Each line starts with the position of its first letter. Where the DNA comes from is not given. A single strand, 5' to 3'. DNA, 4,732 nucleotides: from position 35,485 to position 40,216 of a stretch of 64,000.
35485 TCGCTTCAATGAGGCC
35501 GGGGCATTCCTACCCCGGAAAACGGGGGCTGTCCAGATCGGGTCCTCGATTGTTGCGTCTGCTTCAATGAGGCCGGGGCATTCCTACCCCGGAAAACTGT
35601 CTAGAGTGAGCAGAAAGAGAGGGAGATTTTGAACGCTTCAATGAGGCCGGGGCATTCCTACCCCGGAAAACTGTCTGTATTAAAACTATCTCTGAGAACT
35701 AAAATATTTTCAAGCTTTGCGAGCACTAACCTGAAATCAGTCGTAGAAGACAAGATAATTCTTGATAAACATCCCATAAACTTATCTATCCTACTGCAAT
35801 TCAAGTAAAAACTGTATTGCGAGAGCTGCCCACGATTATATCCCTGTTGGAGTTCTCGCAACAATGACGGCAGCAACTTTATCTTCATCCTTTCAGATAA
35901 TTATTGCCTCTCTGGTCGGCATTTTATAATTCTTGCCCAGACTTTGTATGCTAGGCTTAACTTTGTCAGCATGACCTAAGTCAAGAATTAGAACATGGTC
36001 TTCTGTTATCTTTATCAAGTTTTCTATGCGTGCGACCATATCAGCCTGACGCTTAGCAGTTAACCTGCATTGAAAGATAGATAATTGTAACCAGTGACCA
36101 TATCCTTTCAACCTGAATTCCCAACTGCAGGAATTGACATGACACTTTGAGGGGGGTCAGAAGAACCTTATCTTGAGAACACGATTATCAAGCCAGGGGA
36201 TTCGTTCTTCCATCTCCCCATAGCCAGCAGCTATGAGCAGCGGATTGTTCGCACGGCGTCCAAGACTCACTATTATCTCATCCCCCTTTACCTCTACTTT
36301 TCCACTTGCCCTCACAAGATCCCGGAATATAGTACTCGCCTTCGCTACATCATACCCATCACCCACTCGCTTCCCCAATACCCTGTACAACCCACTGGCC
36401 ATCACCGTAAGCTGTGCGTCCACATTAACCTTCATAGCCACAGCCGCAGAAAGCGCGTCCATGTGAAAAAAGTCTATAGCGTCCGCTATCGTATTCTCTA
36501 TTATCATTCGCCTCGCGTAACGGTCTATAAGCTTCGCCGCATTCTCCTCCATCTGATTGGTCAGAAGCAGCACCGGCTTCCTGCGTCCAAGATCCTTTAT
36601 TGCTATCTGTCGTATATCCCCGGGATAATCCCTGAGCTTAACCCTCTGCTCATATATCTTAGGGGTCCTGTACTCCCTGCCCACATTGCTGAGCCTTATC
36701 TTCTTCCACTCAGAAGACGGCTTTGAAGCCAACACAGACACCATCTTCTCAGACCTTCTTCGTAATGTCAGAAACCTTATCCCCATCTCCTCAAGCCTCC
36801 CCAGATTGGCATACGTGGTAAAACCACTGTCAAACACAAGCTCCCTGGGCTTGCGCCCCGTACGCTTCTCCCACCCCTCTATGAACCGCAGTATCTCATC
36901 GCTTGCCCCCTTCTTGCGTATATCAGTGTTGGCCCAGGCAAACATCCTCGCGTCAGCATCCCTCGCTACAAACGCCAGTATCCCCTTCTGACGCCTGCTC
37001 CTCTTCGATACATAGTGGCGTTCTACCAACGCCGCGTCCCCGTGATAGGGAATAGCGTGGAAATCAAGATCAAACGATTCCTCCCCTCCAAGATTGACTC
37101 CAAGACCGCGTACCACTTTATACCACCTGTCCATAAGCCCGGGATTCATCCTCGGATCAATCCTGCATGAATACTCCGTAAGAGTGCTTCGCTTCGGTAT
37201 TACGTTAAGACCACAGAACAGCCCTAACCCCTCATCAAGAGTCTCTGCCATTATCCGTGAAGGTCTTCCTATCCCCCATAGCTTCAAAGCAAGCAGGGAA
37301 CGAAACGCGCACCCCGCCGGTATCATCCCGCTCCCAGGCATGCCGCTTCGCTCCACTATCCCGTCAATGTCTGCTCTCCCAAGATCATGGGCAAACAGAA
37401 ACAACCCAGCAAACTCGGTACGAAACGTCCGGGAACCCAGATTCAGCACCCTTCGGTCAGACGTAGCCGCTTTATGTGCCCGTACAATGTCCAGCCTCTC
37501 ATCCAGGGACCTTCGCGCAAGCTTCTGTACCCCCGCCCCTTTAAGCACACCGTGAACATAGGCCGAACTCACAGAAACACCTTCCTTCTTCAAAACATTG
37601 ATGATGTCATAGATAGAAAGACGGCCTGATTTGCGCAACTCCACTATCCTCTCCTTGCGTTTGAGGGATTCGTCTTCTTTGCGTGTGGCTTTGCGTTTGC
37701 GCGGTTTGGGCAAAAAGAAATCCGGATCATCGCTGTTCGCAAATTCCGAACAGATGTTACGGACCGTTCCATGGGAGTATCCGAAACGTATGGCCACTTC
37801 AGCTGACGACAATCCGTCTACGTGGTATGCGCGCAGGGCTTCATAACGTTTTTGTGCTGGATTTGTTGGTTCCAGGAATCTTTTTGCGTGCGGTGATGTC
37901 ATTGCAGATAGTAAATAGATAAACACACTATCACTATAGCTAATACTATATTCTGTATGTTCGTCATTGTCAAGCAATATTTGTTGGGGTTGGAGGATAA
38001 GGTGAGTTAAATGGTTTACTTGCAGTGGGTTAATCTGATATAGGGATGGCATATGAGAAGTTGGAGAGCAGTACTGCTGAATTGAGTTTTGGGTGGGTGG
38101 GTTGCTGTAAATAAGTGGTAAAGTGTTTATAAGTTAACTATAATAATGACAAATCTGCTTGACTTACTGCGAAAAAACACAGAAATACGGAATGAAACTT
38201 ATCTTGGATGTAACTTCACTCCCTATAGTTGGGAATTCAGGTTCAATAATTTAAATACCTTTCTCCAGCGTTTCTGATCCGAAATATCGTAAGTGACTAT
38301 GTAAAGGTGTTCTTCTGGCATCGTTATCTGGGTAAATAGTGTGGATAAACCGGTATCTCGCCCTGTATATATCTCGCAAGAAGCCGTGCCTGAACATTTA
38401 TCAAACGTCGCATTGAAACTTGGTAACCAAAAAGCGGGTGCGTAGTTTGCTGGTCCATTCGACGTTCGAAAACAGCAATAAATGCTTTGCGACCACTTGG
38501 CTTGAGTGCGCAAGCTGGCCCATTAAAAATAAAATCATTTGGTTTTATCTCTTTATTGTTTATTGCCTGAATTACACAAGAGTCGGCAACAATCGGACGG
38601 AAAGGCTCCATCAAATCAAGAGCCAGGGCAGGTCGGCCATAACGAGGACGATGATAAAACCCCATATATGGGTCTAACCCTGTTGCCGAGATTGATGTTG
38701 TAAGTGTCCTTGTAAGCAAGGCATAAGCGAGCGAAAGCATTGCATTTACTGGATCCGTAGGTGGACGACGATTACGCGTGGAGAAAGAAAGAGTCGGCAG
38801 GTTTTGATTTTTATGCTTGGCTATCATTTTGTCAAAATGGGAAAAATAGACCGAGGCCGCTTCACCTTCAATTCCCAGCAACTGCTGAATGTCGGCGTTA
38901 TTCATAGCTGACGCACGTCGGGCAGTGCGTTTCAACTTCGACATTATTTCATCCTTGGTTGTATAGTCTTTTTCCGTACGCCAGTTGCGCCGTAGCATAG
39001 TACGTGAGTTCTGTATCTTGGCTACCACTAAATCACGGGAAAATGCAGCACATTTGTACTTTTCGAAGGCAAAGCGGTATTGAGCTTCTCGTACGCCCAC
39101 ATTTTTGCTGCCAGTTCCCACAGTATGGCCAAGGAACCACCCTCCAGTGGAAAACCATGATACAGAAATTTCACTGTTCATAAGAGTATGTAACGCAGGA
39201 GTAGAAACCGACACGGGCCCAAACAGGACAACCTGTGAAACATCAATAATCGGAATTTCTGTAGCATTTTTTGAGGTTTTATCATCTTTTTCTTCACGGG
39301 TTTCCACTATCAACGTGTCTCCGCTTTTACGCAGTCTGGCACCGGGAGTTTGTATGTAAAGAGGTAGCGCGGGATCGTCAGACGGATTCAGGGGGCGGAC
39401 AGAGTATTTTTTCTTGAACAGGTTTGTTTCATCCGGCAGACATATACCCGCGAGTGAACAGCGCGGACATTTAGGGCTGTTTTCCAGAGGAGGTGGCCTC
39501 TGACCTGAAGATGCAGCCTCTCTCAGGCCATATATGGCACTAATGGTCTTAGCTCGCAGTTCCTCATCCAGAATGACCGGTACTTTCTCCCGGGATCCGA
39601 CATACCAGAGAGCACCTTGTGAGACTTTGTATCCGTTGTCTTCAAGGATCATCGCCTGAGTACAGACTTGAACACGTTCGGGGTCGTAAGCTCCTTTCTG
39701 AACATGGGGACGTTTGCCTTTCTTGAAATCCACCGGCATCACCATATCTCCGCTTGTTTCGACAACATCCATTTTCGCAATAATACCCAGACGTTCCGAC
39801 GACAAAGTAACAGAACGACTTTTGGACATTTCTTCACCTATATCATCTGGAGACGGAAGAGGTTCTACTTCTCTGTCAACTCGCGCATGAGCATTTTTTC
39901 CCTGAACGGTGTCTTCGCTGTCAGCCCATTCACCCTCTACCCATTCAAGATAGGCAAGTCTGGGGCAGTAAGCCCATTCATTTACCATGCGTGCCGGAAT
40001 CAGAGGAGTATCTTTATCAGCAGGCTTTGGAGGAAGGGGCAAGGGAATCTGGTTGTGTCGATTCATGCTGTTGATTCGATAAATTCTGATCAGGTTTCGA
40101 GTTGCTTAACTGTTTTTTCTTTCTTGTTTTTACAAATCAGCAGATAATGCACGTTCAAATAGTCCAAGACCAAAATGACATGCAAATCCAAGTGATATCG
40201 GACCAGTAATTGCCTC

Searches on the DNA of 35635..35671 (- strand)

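Call 15: build_rna_model(alignment_id=A1, structure=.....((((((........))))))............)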
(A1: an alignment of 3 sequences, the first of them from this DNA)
Model R1 built from alignment A1 (3 sequences, 37 columns); structure: as given.
model positions 37; base pairs 6; branch points 0; effective number of sequences 3; information 0.925 bits per position. Calibrated on 0.2 Mb of random sequence (short: E-values are rough).
structure used (alignment columns):
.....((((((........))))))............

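Call 16: search_with_rna_model(model_id=R1, sources=[window, L001, L002, L003, L004, L005, L006, L007, L008, L009, L010, L011, L012, L013, L014, L015, L016, L017, L018, L019, L020, L021, L022, L023, L024, L025, L026, L027, L028, L029, L030, L031, L032, L033, L034, L035, L036, L037, L038, L039, L040, L041, L042, L043, L044, L045, L046, L047, L048, L049, L050, L051, L052, L053, L054, L055, L056, L057, L058, L059, L060, L061, L062, L063, L064, L065, L066, L067, L068, L069, L070, L071, L072, L073, L074, L075, L076, L077, L078, L079, L080], max_evalue=10)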
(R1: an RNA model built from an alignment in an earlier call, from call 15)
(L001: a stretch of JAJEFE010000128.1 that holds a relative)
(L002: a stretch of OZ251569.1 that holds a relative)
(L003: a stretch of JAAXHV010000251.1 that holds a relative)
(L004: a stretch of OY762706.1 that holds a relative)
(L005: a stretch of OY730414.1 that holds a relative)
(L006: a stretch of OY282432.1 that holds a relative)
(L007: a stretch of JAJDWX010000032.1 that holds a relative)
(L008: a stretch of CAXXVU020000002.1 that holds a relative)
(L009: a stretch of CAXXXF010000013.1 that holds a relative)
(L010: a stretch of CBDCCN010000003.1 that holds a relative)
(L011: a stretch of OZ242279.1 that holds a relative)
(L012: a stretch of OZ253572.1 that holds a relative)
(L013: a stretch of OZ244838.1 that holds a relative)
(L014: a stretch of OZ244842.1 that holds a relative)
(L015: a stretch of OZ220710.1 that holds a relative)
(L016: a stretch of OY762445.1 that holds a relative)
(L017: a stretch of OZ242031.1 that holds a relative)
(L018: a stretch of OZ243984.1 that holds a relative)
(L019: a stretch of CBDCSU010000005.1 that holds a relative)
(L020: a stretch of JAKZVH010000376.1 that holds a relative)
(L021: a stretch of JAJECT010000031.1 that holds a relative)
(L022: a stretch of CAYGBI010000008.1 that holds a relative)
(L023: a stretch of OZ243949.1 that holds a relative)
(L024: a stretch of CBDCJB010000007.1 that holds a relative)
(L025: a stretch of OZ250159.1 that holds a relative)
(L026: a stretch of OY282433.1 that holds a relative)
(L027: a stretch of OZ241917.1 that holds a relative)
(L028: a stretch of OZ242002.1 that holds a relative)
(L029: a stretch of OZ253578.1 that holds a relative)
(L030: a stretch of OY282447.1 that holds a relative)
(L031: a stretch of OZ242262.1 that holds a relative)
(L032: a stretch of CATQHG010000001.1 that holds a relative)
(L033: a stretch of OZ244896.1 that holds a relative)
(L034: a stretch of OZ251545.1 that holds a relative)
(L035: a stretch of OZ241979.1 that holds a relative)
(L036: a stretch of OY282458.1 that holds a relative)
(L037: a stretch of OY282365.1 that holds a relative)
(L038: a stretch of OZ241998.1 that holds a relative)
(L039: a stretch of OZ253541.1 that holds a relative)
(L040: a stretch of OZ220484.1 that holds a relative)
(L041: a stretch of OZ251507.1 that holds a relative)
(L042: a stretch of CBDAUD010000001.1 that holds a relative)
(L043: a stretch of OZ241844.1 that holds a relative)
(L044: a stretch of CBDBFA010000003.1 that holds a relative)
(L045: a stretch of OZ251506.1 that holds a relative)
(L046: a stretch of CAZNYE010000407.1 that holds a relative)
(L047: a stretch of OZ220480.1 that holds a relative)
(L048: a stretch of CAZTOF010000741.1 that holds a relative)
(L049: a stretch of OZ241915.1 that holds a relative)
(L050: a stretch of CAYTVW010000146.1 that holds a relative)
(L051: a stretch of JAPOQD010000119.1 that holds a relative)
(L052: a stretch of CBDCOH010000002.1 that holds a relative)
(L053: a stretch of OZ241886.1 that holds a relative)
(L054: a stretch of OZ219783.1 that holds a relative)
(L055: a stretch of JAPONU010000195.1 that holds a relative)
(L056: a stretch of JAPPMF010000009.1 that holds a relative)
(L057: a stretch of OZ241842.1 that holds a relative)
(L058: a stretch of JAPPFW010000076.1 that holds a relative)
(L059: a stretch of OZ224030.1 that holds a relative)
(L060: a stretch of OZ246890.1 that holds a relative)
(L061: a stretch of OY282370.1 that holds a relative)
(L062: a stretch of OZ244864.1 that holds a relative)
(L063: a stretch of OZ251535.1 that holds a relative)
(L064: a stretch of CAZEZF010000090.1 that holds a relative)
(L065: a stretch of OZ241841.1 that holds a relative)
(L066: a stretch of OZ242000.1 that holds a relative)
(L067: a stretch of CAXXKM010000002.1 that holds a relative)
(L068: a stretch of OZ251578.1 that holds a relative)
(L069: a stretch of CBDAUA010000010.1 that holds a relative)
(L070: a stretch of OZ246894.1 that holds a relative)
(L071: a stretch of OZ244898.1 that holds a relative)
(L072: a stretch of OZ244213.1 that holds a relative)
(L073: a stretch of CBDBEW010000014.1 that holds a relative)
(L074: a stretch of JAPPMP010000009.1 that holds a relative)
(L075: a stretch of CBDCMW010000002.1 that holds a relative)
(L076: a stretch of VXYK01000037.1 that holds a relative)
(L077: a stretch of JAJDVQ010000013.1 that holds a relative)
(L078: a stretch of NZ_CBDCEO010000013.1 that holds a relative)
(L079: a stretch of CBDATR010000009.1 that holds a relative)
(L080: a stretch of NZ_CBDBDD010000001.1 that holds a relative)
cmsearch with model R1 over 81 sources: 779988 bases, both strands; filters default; matches with E-value up to 10: 127.
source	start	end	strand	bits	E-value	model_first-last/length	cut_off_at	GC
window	50640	50676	-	49.3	6e-11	1-37/37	no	0.49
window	34006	34042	-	49.1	6.9e-11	1-37/37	no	0.59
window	34080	34116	-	49.1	6.9e-11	1-37/37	no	0.59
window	34156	34192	-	49.1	6.9e-11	1-37/37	no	0.59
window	34230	34266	-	49.1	6.9e-11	1-37/37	no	0.59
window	34304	34340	-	49.1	6.9e-11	1-37/37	no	0.59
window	34378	34414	-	49.1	6.9e-11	1-37/37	no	0.59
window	34452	34488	-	49.1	6.9e-11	1-37/37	no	0.59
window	34524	34560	-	49.1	6.9e-11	1-37/37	no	0.59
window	34597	34633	-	49.1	6.9e-11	1-37/37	no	0.59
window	34671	34707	-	49.1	6.9e-11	1-37/37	no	0.59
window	34744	34780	-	49.1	6.9e-11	1-37/37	no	0.59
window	34818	34854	-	49.1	6.9e-11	1-37/37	no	0.59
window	34891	34927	-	49.1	6.9e-11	1-37/37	no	0.59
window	34966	35002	-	49.1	6.9e-11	1-37/37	no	0.59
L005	91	127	-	44.8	1.5e-09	1-37/37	no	0.59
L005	378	414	-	44.8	1.5e-09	1-37/37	no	0.59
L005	18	54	-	44.7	1.5e-09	1-37/37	no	0.59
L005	234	270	-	44.7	1.5e-09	1-37/37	no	0.59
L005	450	486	-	44.7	1.5e-09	1-37/37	no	0.59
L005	523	559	-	44.7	1.5e-09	1-37/37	no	0.59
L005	595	631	-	44.7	1.5e-09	1-37/37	no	0.59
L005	773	809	-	44.5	1.8e-09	1-37/37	no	0.62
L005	162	198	-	43.5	3.8e-09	1-37/37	no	0.62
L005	306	342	-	43.5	3.8e-09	1-37/37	no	0.62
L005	668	704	-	43.5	3.8e-09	1-37/37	no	0.62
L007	42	78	-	38.8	1e-07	1-37/37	no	0.7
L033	359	395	-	35.9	7.8e-07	1-37/37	no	0.68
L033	63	99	-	35.9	7.8e-07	1-37/37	no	0.68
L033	137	173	-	35.9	7.8e-07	1-37/37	no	0.68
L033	211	247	-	35.9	7.8e-07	1-37/37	no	0.68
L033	286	322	-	35.9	7.8e-07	1-37/37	no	0.68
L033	432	468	-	35.9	7.8e-07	1-37/37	no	0.68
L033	506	542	-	35.9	7.8e-07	1-37/37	no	0.68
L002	828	864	-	29.6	6.7e-05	1-37/37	no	0.57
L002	1344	1380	-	29.6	6.7e-05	1-37/37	no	0.57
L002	1268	1304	-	29.6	6.7e-05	1-37/37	no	0.57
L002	20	56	-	29.6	6.7e-05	1-37/37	no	0.57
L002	241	277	-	29.6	6.7e-05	1-37/37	no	0.57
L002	389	425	-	29.6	6.7e-05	1-37/37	no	0.57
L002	535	571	-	29.6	6.7e-05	1-37/37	no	0.57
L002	680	716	-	29.6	6.7e-05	1-37/37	no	0.57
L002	902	938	-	29.6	6.7e-05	1-37/37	no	0.57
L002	1048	1084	-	29.6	6.7e-05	1-37/37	no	0.57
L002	1122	1158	-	29.6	6.7e-05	1-37/37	no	0.57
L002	1195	1231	-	29.6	6.7e-05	1-37/37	no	0.57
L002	1566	1602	-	29.6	6.7e-05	1-37/37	no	0.57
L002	93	129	-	29.6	6.7e-05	1-37/37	no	0.57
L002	166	202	-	29.6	6.7e-05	1-37/37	no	0.57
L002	315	351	-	29.6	6.7e-05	1-37/37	no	0.57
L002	461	497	-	29.6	6.7e-05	1-37/37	no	0.57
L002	754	790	-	29.6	6.7e-05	1-37/37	no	0.57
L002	975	1011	-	29.6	6.7e-05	1-37/37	no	0.57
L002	1417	1453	-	29.6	6.7e-05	1-37/37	no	0.57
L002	1644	1680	-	29.6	6.7e-05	1-37/37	no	0.57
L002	1492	1528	-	29.6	6.7e-05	1-37/37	no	0.57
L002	608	644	-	28.6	0.00014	1-37/37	no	0.57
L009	3452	3486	-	25.9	0.00095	1-37/37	no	0.69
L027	1227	1261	-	25.9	0.00095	1-37/37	no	0.69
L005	716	750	-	23.2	0.0065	1-37/37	no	0.6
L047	1061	1094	+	22.8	0.0083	1-37/37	no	0.68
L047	1149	1182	+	22.8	0.0083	1-37/37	no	0.68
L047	1257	1290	+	22.8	0.0083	1-37/37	no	0.68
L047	1337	1370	+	22.8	0.0083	1-37/37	no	0.68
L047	1417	1450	+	22.8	0.0083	1-37/37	no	0.68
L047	1489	1522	+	22.8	0.0083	1-37/37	no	0.68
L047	1563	1596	+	22.8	0.0083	1-37/37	no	0.68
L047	1637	1670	+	22.8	0.0083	1-37/37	no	0.68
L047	1710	1743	+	22.8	0.0083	1-37/37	no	0.68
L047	1784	1817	+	22.8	0.0083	1-37/37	no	0.68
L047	1857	1890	+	22.8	0.0083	1-37/37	no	0.68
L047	1931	1964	+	22.8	0.0083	1-37/37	no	0.68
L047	2003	2036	+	22.8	0.0083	1-37/37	no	0.68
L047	2078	2111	+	22.8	0.0083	1-37/37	no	0.68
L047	2150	2183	+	22.8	0.0083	1-37/37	no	0.68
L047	2222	2255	+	22.8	0.0083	1-37/37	no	0.68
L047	2314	2347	+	22.8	0.0083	1-37/37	no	0.68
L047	2387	2420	+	22.8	0.0083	1-37/37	no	0.68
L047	2462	2495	+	22.8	0.0083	1-37/37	no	0.68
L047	2536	2569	+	22.8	0.0083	1-37/37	no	0.68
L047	2609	2642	+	22.8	0.0083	1-37/37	no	0.68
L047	2682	2715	+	22.8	0.0083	1-37/37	no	0.68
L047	2757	2790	+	22.8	0.0083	1-37/37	no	0.68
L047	2829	2862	+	22.8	0.0083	1-37/37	no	0.68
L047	2904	2937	+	22.8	0.0083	1-37/37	no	0.68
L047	2977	3010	+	22.8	0.0083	1-37/37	no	0.68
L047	3050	3083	+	22.8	0.0083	1-37/37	no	0.68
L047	3122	3155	+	22.8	0.0083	1-37/37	no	0.68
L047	3193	3226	+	22.8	0.0083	1-37/37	no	0.68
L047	3266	3299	+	22.8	0.0083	1-37/37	no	0.68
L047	3337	3370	+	22.8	0.0083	1-37/37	no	0.68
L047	3409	3442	+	22.8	0.0083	1-37/37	no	0.68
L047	3482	3515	+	22.8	0.0083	1-37/37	no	0.68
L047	3554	3587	+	22.8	0.0083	1-37/37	no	0.68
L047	3628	3661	+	22.8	0.0083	1-37/37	no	0.68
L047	3702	3735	+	22.8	0.0083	1-37/37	no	0.68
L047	3776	3809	+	22.8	0.0083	1-37/37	no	0.68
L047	3848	3881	+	22.8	0.0083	1-37/37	no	0.68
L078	3306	3343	-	21.6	0.02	1-37/37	no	0.61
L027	1297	1337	-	21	0.03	1-37/37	no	0.46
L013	2298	2334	-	20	0.061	1-37/37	no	0.62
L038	1456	1493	+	18.2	0.23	1-37/37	no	0.71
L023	7633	7667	-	17.4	0.38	1-37/37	no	0.51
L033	1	27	-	17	0.51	1-27/37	3'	0.78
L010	3500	3535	+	16.2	0.87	1-37/37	no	0.58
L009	3522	3549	-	16.2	0.91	1-37/37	no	0.43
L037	3835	3874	-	16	1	1-37/37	no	0.57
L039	3627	3647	-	14.6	2.8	1-37/37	no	0.38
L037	3762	3798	-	14.2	3.6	1-37/37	no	0.62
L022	3685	3716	-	14.1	3.9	1-37/37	no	0.41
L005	390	409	+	14.1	4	6-25/37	no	0.75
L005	607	626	+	14.1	4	6-25/37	no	0.75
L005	785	804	+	14.1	4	6-25/37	no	0.75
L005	680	699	+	14.1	4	6-25/37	no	0.75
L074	3371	3416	-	13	8.6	1-37/37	no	0.46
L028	2321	2337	+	12.9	9.3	1-37/37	no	0.35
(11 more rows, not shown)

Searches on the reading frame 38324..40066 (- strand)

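Call 4: search_protein_families(library=ncbifam, proteins=[window:38324-40066:-])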
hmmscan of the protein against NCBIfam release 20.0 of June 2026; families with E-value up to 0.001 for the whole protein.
window:38324-40066:- (580 aa): 11 families
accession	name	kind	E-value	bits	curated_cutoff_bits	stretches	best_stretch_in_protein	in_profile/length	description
NF049935.1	cas4g_cas1g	exception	4e-232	771.5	560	1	22-580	1-546/546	CRISPR-associated endonuclease Cas4g/Cas1g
TIGR04093.1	cas1_CYANO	exception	1.7e-97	326.4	385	1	236-577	3-331/334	type I-D CRISPR-associated endonuclease Cas1d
TIGR03640.1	cas1_DVULG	exception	3.8e-90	302.5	385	1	236-578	6-339/340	type I-C CRISPR-associated endonuclease Cas1c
TIGR00287.1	cas1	equivalog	1.7e-81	273.9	71.7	1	236-573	2-325/327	CRISPR-associated endonuclease Cas1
TIGR03983.1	cas1_MYXAN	equivalog_domain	8.4e-72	242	358.05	1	226-573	4-340/347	type I-MYXAN CRISPR-associated endonuclease Cas1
TIGR03641.1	cas1_HMARI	exception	7.4e-53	179.9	304.1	1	236-570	3-314/324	type I-B CRISPR-associated endonuclease Cas1b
TIGR00372.1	cas4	equivalog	1.9e-33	115.8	65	1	26-211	4-180/180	CRISPR-associated protein Cas4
TIGR04329.1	cas1_PREFRAN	exception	1.9e-30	106.1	300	1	242-536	15-284/317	type V CRISPR-associated endonuclease Cas1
TIGR03639.1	cas1_NMENI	exception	2.6e-17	63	120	1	248-505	15-235/278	type II CRISPR-associated endonuclease Cas1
TIGR03638.1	cas1_ECOLI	exception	1.5e-08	34.2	215.6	1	353-473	90-205/269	type I-E CRISPR-associated endonuclease Cas1e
TIGR04328.1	cas4_PREFRAN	exception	1.6e-05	25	70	1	27-209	5-175/178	type V CRISPR-associated protein Cas4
